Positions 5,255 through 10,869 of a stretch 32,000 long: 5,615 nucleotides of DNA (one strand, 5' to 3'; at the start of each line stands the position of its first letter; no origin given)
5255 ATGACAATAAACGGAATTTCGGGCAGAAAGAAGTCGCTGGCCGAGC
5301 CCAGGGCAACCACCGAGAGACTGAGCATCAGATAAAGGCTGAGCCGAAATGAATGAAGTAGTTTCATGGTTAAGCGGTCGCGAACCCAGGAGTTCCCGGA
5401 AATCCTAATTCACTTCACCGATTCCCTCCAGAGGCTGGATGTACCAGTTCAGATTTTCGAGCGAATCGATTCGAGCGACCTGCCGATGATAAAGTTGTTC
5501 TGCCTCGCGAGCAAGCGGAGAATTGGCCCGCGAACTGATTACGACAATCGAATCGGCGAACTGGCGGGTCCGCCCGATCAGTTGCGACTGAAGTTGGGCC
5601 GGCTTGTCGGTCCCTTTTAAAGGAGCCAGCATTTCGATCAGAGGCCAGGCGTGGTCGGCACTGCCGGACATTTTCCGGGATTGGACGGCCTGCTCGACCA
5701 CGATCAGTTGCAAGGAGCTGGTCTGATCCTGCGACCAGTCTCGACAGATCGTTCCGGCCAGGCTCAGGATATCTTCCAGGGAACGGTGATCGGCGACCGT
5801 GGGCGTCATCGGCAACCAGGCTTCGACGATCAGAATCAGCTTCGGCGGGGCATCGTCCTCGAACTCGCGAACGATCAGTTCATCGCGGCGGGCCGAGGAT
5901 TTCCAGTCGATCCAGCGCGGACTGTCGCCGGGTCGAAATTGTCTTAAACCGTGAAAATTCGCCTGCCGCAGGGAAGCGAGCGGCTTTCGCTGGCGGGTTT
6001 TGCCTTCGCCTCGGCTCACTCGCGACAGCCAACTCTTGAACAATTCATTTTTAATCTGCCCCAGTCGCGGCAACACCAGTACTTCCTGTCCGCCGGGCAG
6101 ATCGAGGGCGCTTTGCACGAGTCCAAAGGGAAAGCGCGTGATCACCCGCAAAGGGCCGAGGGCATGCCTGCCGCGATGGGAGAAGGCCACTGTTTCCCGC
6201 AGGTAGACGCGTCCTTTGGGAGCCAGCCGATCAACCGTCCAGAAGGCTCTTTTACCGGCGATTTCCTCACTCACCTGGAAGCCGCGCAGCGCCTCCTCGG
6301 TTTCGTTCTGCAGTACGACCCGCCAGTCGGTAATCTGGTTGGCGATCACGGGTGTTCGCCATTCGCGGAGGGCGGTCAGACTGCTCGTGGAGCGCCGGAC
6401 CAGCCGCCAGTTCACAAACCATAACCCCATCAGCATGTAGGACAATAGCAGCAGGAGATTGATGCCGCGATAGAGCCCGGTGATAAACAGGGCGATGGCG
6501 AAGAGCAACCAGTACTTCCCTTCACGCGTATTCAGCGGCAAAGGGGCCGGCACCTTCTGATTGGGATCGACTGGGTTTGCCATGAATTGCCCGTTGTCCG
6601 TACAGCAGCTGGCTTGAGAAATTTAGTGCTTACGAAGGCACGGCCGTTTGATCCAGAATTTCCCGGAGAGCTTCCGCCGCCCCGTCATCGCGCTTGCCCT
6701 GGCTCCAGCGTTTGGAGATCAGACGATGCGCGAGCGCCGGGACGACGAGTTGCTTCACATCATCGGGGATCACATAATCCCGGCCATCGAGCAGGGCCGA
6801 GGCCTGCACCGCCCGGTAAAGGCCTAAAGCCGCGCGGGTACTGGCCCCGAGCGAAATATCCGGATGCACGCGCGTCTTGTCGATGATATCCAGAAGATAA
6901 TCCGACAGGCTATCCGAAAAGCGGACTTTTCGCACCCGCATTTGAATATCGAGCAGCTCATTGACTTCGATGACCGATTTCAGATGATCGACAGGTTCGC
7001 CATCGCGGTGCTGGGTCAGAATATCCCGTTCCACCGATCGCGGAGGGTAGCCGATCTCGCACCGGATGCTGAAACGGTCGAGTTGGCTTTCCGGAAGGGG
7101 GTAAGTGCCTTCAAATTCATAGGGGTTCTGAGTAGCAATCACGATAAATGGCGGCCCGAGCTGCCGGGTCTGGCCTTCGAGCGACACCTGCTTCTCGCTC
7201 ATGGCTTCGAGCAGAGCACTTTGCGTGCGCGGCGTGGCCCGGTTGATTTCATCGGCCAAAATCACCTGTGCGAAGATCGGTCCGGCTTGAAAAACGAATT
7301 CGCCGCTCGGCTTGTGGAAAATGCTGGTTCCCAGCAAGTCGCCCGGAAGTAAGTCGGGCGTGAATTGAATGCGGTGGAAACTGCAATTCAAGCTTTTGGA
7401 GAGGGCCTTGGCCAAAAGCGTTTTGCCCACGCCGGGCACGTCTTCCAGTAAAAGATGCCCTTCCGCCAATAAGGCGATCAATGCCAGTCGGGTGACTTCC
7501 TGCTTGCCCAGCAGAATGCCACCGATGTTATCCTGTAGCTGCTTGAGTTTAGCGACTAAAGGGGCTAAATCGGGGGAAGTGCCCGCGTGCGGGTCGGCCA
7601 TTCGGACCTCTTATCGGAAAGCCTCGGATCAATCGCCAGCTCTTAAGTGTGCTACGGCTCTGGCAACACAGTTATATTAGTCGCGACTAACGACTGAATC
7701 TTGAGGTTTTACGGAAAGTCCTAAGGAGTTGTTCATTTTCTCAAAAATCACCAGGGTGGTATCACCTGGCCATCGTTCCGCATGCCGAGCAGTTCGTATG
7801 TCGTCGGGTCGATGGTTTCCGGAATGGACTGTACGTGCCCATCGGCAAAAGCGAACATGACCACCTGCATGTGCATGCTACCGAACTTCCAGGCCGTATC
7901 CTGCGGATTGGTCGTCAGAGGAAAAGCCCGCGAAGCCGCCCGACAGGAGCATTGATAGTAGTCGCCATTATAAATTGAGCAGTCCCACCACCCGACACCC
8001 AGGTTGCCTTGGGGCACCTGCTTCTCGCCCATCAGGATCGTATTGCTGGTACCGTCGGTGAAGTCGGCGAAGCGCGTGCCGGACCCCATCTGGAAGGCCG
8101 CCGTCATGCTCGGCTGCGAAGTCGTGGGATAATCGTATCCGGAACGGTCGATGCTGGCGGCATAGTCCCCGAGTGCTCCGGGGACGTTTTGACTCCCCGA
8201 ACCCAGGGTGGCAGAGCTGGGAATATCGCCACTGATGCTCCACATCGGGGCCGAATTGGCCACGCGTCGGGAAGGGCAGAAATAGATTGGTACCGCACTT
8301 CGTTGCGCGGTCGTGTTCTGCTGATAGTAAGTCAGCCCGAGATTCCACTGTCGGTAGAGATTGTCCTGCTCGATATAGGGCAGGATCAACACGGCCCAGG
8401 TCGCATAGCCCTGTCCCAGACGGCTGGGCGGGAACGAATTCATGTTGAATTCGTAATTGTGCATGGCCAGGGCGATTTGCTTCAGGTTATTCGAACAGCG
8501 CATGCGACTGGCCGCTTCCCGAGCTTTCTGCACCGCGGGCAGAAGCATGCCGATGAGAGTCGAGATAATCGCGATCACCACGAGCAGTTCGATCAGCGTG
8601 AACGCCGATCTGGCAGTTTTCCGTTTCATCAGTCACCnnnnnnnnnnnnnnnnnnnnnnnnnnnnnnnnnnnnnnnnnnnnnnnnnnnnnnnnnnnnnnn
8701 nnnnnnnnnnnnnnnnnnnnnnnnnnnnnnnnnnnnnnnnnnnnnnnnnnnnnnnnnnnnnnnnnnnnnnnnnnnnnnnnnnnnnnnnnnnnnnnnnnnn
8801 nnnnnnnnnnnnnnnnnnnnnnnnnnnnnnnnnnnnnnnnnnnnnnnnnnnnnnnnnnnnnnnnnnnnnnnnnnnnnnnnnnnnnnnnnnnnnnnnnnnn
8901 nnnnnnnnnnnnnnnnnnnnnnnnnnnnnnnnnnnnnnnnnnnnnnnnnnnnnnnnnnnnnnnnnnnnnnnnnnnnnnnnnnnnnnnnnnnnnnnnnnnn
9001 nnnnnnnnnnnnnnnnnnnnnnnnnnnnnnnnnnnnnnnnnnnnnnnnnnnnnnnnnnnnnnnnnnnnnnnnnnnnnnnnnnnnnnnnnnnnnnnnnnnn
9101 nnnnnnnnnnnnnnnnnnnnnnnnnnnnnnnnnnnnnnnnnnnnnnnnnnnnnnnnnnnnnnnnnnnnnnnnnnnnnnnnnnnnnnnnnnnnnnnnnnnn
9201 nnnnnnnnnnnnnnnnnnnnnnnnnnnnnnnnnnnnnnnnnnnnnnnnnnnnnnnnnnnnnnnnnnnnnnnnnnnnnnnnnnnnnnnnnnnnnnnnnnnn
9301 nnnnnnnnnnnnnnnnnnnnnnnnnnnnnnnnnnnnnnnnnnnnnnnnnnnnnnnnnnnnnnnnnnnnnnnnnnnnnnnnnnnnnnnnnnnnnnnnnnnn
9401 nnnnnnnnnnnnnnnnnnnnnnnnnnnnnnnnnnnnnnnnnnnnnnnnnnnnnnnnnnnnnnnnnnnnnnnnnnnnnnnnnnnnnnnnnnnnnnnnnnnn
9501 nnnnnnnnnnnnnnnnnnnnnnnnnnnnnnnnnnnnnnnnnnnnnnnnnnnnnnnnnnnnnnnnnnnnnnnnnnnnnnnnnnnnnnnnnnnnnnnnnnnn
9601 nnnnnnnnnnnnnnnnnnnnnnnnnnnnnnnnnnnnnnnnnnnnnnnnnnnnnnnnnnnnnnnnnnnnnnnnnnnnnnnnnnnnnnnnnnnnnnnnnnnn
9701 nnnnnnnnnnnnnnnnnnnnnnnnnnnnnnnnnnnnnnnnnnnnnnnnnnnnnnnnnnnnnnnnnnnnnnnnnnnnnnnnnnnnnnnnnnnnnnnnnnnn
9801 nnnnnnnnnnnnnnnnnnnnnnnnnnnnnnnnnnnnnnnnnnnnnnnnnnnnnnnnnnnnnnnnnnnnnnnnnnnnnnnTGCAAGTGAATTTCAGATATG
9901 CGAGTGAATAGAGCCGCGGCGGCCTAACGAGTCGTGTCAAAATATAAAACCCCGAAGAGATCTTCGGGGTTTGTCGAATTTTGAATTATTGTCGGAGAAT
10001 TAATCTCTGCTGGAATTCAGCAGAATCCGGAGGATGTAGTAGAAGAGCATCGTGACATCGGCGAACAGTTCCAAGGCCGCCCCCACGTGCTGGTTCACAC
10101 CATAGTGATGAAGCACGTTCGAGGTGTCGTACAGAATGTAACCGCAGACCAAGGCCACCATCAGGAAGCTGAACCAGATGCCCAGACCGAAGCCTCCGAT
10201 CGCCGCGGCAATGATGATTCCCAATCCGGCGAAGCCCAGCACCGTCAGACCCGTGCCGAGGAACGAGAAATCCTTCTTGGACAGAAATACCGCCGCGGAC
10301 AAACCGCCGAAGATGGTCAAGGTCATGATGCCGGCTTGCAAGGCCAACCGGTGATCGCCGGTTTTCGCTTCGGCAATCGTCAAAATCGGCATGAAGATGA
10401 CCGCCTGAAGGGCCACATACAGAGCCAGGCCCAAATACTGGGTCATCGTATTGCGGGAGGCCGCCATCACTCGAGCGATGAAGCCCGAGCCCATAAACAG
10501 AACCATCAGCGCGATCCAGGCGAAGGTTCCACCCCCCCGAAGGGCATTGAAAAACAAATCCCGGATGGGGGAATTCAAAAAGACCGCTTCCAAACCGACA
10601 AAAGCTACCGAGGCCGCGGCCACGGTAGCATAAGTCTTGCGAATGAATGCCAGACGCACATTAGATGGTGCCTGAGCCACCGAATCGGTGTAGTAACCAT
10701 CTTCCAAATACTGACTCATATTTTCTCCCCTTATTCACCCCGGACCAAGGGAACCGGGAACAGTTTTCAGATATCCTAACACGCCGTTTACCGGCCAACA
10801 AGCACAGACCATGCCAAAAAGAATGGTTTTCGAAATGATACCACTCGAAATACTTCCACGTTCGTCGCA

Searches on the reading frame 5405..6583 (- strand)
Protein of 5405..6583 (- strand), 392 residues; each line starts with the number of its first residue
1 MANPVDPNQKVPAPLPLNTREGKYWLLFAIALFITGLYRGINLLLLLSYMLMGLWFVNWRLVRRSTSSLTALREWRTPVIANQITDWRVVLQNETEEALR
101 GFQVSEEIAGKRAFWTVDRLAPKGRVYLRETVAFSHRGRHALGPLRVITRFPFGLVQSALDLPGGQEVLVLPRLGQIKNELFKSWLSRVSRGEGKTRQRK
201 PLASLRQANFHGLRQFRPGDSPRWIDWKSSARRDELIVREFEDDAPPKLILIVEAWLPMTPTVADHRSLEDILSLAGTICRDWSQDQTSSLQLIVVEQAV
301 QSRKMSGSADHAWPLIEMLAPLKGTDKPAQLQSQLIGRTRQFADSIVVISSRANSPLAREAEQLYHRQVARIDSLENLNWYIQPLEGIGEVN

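Call 27: search_protein_families(library=pfam, proteins=[window:5405-6583:-], max_evalue=0.00001)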
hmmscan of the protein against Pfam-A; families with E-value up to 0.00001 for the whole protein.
window:5405-6583:- (392 aa): 1 family
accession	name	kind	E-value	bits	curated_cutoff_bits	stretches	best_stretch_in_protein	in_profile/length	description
PF01882.25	DUF58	-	2.3e-10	40.5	23.4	1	214-329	3-114/216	Protein of unknown function DUF58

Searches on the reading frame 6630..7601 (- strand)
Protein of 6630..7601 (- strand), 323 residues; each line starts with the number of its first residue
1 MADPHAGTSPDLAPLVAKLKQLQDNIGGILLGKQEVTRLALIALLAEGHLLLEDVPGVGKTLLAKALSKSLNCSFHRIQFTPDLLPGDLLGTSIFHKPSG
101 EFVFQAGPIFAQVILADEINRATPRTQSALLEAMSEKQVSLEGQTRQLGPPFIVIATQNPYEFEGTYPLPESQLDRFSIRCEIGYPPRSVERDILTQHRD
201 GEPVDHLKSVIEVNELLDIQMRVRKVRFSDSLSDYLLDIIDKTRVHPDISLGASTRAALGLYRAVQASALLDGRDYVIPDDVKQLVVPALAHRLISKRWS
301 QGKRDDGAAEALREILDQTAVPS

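Call 27: search_protein_families(library=pfam, proteins=[window:6630-7601:-], max_evalue=0.00001)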
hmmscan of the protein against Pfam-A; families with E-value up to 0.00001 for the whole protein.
window:6630-7601:- (323 aa): 5 families
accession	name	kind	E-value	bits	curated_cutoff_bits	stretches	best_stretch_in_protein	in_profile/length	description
PF07726.17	AAA_3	-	2.1e-61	206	27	1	49-178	1-130/131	ATPase family associated with various cellular activities (AAA)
PF17863.7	AAA_lid_2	-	5.4e-23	81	22.7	1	242-302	2-64/74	AAA lid domain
PF07728.20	AAA_5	-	1.3e-13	51.6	22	1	49-177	1-139/139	AAA domain (dynein-related subfamily)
PF20030.5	bpMoxR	-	4.5e-10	39.4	27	1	18-200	2-183/205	MoxR domain in the MoxR-vWA-beta-propeller ternary systems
PF00004.35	AAA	-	5.7e-08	33.7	21.2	1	55-183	6-129/131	ATPase family associated with various cellular activities (AAA)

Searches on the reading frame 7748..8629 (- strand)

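Call 27: search_protein_families(library=pfam, proteins=[window:7748-8629:-], max_evalue=0.00001)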
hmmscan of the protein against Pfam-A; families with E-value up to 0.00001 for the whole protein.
window:7748-8629:- (293 aa): 2 families
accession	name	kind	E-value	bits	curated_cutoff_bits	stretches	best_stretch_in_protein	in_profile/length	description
PF07596.16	SBP_bac_10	-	1.3e-47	163.5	23.3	1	34-275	1-267/268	Protein of unknown function (DUF1559)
PF07963.17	N_methyl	-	4.4e-06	26.5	21.2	1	6-30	3-27/27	Prokaryotic N-terminal methylation motif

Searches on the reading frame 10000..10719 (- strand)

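Call 27: search_protein_families(library=pfam, proteins=[window:10000-10719:-], max_evalue=0.00001)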
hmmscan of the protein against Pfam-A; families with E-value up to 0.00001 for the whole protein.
window:10000-10719:- (239 aa): 1 family
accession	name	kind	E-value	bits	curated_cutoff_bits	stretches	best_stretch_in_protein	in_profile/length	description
PF01027.25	Bax1-I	-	2.4e-29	103.1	34.1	1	24-233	2-207/207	Inhibitor of apoptosis-promoting Bax1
